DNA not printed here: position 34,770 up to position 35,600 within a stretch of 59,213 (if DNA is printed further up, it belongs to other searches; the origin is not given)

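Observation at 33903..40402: Candidate undescribed module: a 'novel domain-HU' protein divergent from an operon of its stand-alone paralog, a PPP-like phosphatase, a Hanks kinase and two membrane FHA proteins (one with an extracellular vWA)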

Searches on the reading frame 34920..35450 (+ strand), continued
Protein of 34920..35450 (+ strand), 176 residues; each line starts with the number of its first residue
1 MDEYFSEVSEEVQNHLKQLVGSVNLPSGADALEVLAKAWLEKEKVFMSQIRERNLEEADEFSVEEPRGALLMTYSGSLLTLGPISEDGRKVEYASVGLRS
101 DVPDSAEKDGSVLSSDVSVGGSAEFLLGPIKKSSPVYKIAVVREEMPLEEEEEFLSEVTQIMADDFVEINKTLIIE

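Call 40: search_protein_families(library=pfam, proteins=[P0153, P0112, P0094, P0098, P0081, P0135], max_evalue=0.01)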
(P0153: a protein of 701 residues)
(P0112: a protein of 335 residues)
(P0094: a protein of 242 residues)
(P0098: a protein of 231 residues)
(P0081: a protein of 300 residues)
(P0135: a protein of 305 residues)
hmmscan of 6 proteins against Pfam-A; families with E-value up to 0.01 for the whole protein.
P0153 (701 aa): 2 families
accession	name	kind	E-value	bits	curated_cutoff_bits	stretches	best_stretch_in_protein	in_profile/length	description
PF00092.34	VWA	-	2.2e-16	61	23.8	1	96-287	4-173/174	von Willebrand factor type A domain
PF13519.12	VWA_2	-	5.6e-13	49.9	27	1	95-209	2-106/107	von Willebrand factor type A domain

P0112 (335 aa): 1 family
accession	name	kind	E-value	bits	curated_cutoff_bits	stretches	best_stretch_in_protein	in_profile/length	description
PF00216.26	Bac_DNA_binding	-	7.6e-15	55.4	22.4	1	217-310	2-89/90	Bacterial DNA-binding protein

P0094 (242 aa): 0 families

P0098 (231 aa): 0 families

P0081 (300 aa): 1 family
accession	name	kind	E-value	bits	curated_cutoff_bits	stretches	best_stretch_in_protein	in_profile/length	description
PF00216.26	Bac_DNA_binding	-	0.0033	18.1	22.4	1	186-225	3-42/90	Bacterial DNA-binding protein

P0135 (305 aa): 0 families

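Call 43: find_encoding_contigs(protein=P0153, flank=8000, max_places=3)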
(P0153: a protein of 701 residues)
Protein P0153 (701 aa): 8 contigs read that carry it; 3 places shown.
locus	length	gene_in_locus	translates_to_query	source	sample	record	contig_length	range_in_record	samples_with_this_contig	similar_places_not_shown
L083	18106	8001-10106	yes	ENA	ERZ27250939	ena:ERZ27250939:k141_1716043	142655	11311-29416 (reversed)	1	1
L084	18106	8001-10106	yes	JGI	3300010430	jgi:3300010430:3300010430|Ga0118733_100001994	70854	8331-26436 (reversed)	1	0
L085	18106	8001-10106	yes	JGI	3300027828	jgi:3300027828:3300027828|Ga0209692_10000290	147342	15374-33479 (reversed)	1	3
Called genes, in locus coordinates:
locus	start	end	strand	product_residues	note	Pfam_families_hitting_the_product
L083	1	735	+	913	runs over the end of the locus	-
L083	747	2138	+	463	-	PF04055:Radical_SAM, PF13186:SPASM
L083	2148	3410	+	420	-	-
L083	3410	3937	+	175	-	-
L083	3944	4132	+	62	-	-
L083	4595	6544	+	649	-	PF00672:HAMP, PF00211:Guanylate_cyc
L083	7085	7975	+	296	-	PF16697:Yop-YscD_cpl, PF00498:FHA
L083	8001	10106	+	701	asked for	PF00092:VWA, PF13519:VWA_2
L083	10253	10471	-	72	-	-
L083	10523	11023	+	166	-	-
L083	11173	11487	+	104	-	-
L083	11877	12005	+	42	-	-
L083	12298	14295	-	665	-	PF07696:7TMR-DISMED2, PF07695:7TMR-DISM_7TM, PF07228:SpoIIE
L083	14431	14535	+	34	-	-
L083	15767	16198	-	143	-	-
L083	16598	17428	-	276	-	-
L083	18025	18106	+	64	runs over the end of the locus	-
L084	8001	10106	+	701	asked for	PF00092:VWA, PF13519:VWA_2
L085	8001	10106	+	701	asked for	PF00092:VWA, PF13519:VWA_2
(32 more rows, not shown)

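Call 45: search_protein_families(library=pfam, proteins=[L083:7085-7975:+, L083:10523-11023:+, L083:11173-11487:+, L083:3410-3937:+, L083:2148-3410:+, L083:16598-17428:-, L083:15767-16198:-], max_evalue=0.01)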
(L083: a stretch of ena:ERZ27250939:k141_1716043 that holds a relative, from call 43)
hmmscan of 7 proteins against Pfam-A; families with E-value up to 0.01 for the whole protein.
L083:7085-7975:+ (296 aa): 2 families
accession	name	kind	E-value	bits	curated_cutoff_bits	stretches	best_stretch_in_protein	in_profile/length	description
PF16697.10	Yop-YscD_cpl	-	3.3e-13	50.2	33.2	1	206-290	2-87/94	Inner membrane component of T3SS, cytoplasmic domain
PF00498.31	FHA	-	5.6e-08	33.5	20.7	1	224-287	2-67/67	FHA domain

L083:10523-11023:+ (166 aa): 2 families
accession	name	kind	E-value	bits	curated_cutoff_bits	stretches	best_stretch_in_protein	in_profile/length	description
PF00515.34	TPR_1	-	0.00056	20.1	27.8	0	113-129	3-19/34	Tetratricopeptide repeat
PF07719.23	TPR_2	-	0.0036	17.8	27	0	113-129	3-19/34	Tetratricopeptide repeat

L083:11173-11487:+ (104 aa): 0 families

L083:3410-3937:+ (175 aa): 5 families
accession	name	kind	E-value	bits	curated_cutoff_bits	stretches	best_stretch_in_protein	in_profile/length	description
PF01396.24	Zn_ribbon_Top1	-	0.0025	18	32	0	147-161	2-16/39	Topoisomerase DNA binding C4 zinc finger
PF24460.1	DUF7575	-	0.0033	17.2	28.5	0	131-141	4-14/28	Domain of unknown function (DUF7575)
PF23458.2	DUF7130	-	0.0065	16.8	35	1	111-154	34-78/89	Domain of unknown function (DUF7130)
PF13248.11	Zn_ribbon_3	-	0.0074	16.2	27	0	130-156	2-26/26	zinc-ribbon domain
PF00335.26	Tetraspanin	-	0.0077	16.4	32.1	1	4-125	46-138/225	Tetraspanin family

L083:2148-3410:+ (420 aa): 1 family
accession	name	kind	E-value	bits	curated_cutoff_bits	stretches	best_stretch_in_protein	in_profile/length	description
PF24463.1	DUF7577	-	0.0015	18.6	28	1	261-281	4-24/27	Domain of unknown function (DUF7577)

L083:16598-17428:- (276 aa): 0 families

L083:15767-16198:- (143 aa): 0 families

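Call 84: search_dna_similar(query=window:34920-35450:+, collection=plasmids, mode=protein, max_evalue=0.001)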
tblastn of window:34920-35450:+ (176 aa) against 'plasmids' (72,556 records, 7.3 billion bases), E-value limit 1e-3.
No match.

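Call 85: search_dna_similar(query=window:34920-35450:+, collection=phages, mode=protein, max_evalue=0.001)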
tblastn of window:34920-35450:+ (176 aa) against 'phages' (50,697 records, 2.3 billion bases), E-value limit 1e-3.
No match.

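Call 86: list_cluster_members(proteins=[P0153])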
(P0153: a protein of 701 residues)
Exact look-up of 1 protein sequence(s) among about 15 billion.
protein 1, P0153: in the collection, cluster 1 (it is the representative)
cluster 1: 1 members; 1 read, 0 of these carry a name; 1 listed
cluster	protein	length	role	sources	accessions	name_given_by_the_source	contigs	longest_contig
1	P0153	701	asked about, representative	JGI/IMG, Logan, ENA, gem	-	-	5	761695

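Call 102: find_encoding_contigs(protein=P0222, flank=7000, max_places=2)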
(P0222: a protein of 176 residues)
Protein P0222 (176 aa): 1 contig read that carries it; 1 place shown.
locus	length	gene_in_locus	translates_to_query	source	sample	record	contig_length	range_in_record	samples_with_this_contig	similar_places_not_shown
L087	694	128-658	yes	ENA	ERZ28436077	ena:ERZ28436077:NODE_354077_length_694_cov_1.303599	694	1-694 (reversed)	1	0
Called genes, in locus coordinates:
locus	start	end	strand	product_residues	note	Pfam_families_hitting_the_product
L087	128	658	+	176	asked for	-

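Call 103: find_encoding_contigs(protein=P0178, flank=7000, max_places=2)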
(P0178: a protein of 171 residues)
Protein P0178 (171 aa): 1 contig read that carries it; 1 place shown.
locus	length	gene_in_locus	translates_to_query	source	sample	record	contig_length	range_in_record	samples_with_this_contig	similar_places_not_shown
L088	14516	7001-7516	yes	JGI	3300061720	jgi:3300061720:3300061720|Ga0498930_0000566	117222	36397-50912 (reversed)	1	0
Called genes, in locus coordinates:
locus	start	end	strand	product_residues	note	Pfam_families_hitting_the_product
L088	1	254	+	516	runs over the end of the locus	PF18130:ATPgrasp_N (weak), PF02655:ATP-grasp_3, PF07478:Dala_Dala_lig_C (weak), PF13535:ATP-grasp_4, PF18603:LAL_C2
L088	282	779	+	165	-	PF10646:Germane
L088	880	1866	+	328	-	PF04620:FlaA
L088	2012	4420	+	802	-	PF01627:Hpt, PF07194:P2, PF02895:H-kinase_dim, PF02518:HATPase_c, PF01584:CheW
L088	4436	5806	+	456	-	PF01584:CheW, PF01739:CheR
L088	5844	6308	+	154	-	PF13690:CheX, PF04509:CheC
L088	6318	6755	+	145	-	PF00072:Response_reg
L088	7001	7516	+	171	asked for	-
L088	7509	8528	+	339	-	-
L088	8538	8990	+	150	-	PF11680:DUF3276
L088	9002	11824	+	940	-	PF02463:SMC_N, PF13175:AAA_15, PF13555:AAA_29 (weak), PF13304:AAA_21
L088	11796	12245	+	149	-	-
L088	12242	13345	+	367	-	-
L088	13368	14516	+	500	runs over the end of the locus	PF02142:MGS, PF01808:AICARFT_IMPCHas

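Call 106: find_encoding_contigs(protein=P0143, flank=7000, max_places=2)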
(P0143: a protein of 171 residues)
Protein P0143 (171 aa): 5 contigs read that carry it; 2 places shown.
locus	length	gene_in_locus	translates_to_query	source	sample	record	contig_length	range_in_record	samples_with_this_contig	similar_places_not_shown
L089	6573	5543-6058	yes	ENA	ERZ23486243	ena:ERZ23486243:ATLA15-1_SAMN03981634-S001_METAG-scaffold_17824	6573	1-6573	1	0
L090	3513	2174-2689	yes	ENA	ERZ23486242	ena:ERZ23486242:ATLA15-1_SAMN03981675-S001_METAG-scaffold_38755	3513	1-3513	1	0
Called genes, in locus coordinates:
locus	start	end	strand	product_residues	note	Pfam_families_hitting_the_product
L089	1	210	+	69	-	?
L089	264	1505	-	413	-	PF01595:CNNM, PF00571:CBS, PF03471:CorC_HlyC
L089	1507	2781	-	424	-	PF01595:CNNM, PF00571:CBS (weak), PF03471:CorC_HlyC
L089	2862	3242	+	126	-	-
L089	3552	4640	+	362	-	PF00226:DnaJ (weak)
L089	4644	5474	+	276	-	PF01149:Fapy_DNA_glyco, PF06831:H2TH, PF07191:Zn_ribbon_6 (weak)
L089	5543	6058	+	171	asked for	-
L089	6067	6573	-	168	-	?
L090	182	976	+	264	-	-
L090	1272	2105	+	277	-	PF01149:Fapy_DNA_glyco, PF06831:H2TH, PF07191:Zn_ribbon_6 (weak)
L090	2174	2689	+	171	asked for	-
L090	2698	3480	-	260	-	-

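Call 107: find_encoding_contigs(protein=P0152, flank=7000, max_places=2)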
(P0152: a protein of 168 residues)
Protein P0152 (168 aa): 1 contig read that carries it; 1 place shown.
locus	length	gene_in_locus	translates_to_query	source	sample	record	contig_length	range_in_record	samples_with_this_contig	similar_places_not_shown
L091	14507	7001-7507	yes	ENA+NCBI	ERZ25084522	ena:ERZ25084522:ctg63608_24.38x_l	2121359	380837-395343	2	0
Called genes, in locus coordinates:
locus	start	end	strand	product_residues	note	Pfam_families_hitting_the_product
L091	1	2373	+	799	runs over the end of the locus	PF02190:LON_substr_bdg, PF08298:AAA_PrkA (weak), PF00004:AAA, PF07728:AAA_5 (weak), PF22667:Lon_lid, PF05362:Lon_C, PF13541:ChlI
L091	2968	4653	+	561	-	PF07992:Pyr_redox_2, PF13450:NAD_binding_8 (faint), PF13738:Pyr_redox_3 (faint), PF00070:Pyr_redox, PF02852:Pyr_redox_dim, PF00581:Rhodanese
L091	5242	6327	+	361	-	PF00180:Iso_dh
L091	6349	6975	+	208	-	PF00300:His_Phos_1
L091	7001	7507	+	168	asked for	-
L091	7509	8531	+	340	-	-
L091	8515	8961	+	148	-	PF11680:DUF3276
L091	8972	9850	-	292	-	PF03881:Fructosamin_kin, PF01636:APH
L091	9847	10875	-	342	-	PF00248:Aldo_ket_red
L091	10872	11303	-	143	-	PF05025:RbsD_FucU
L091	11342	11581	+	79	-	-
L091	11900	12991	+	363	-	PF00294:PfkB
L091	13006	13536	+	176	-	PF12724:Flavodoxin_5 (weak), PF00258:Flavodoxin_1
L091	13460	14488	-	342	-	PF01073:3Beta_HSD, PF01370:Epimerase, PF02719:Polysacc_synt_2 (faint), PF04321:RmlD_sub_bind, PF05368:NmrA, PF13460:NAD_binding_10, PF07993:NAD_binding_4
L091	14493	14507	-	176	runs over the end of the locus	PF02518:HATPase_c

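Call 108: find_encoding_contigs(protein=P0169, flank=7000, max_places=2)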
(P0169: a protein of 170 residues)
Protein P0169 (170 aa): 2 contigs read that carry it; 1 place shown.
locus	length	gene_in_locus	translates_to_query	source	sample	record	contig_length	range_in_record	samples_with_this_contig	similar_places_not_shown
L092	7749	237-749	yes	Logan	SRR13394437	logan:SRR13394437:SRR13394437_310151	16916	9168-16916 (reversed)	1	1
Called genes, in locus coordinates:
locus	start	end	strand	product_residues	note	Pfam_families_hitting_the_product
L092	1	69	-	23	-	?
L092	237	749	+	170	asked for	-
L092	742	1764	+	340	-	-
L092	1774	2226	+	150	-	PF11680:DUF3276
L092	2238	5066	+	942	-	PF02463:SMC_N, PF13304:AAA_21 (weak), PF13476:AAA_23, PF13555:AAA_29 (faint), PF13304:AAA_21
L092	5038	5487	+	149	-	-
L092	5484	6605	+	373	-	-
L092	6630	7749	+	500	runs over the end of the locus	PF02142:MGS, PF01808:AICARFT_IMPCHas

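Call 111: search_solved_structures(query=L091:8515-8961:+, max_evalue=1, show_alignments=1)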
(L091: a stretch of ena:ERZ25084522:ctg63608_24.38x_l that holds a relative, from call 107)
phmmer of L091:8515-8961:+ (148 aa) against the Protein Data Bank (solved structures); distinct sequences matched with E-value up to 1: 2.
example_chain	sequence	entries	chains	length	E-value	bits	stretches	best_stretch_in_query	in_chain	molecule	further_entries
3nm7_A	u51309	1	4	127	1.7e-14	57.1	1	1-78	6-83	Uncharacterized protein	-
3n8b_A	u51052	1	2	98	1.4e-13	54.2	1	3-77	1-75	Uncharacterized protein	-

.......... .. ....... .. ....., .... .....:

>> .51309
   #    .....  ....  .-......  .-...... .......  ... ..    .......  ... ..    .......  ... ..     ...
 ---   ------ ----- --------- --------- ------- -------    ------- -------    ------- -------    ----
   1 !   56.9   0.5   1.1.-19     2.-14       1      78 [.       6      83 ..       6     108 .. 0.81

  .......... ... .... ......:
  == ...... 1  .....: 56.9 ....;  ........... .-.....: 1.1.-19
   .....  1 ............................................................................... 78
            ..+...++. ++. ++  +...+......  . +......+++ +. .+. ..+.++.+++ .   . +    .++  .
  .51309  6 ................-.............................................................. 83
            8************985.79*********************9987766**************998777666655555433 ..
